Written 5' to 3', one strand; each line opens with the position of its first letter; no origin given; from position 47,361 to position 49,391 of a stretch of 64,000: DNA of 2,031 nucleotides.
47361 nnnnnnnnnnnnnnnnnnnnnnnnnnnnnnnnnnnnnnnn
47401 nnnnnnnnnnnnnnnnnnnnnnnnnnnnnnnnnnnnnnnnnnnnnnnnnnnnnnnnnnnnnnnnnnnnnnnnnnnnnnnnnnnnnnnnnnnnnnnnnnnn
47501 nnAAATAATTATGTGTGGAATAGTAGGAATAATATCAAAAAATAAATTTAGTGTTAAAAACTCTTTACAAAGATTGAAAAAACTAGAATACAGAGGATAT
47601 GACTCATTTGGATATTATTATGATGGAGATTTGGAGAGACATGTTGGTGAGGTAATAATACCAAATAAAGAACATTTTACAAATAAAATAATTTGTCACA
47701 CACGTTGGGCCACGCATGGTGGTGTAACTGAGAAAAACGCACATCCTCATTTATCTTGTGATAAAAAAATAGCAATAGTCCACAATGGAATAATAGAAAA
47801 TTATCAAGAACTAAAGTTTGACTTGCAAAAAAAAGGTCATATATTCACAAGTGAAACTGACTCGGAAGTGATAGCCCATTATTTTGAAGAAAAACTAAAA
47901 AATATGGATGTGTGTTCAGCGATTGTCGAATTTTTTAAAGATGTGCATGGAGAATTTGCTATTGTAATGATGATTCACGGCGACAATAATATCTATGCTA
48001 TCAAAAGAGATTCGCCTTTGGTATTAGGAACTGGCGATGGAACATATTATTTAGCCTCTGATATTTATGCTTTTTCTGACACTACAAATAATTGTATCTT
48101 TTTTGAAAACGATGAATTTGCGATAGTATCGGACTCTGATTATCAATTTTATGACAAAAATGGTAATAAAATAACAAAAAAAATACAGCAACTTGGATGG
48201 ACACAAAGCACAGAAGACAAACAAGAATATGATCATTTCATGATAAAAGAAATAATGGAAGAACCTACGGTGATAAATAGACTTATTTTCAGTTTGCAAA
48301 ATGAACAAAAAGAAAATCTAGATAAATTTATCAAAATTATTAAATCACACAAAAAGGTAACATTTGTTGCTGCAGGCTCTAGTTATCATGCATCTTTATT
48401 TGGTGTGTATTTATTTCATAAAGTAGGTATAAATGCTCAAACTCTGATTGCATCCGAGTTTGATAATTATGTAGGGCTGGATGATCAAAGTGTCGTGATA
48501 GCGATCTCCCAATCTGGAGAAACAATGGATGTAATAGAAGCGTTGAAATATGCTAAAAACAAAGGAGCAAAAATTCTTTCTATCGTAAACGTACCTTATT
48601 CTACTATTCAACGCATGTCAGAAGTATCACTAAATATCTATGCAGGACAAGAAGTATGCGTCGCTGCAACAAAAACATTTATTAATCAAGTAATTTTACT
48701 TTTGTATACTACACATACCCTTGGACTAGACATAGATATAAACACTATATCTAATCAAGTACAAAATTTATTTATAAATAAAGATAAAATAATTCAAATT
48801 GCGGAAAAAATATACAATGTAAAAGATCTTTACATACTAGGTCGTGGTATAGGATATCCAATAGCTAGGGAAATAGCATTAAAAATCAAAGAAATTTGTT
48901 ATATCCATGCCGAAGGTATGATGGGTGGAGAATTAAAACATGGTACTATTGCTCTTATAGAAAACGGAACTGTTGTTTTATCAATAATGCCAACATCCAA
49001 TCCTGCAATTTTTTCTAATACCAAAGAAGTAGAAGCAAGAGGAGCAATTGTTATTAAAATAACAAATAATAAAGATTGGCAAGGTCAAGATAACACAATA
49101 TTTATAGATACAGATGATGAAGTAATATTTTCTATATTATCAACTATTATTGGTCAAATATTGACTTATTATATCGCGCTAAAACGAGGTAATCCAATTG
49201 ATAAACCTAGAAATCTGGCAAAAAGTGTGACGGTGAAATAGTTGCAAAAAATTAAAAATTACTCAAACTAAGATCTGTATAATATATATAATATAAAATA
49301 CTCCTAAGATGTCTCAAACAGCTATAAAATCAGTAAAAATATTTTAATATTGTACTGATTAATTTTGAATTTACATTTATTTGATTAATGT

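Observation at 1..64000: Window-wide pseudogenisation biased toward in-frame stop codons; accessory genes are hit and housekeeping genes are intact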

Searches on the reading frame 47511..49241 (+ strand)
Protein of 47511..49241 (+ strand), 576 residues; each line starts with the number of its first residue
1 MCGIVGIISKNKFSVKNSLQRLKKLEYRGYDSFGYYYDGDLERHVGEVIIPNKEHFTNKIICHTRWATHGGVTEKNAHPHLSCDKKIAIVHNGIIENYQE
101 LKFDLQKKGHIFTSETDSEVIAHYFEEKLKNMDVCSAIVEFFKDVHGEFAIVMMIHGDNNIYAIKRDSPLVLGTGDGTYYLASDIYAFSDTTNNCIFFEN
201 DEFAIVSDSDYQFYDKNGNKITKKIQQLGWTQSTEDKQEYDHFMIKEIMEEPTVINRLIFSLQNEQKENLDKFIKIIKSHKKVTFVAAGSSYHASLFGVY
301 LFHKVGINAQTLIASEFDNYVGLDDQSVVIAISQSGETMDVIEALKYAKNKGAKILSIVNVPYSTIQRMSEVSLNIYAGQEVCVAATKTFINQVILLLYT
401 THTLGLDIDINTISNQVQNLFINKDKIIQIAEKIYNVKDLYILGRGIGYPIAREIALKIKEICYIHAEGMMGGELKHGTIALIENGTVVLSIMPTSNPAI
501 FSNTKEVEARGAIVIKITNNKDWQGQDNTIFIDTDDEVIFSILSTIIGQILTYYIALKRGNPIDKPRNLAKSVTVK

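Call 9: find_encoding_contigs(protein=window:47511-49241:+, flank=10000, max_places=10)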
Protein window:47511-49241:+ (576 aa): 1 contig read that carries it; 1 place shown.
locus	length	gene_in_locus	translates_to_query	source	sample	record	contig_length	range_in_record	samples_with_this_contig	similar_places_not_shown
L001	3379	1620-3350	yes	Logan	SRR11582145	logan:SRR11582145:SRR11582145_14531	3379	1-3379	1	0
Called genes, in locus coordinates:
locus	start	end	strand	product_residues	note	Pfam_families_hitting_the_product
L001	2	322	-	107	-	?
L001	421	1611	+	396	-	PF00483:NTP_transferase, PF12804:NTP_transf_3, PF24894:Hexapep_GlmU (faint), PF25087:GMPPB_C, PF00132:Hexapep, PF14602:Hexapep_2 (weak), PF25084:LbH_EIF2B (weak)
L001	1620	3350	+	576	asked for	PF13522:GATase_6, PF13537:GATase_7, PF01380:SIS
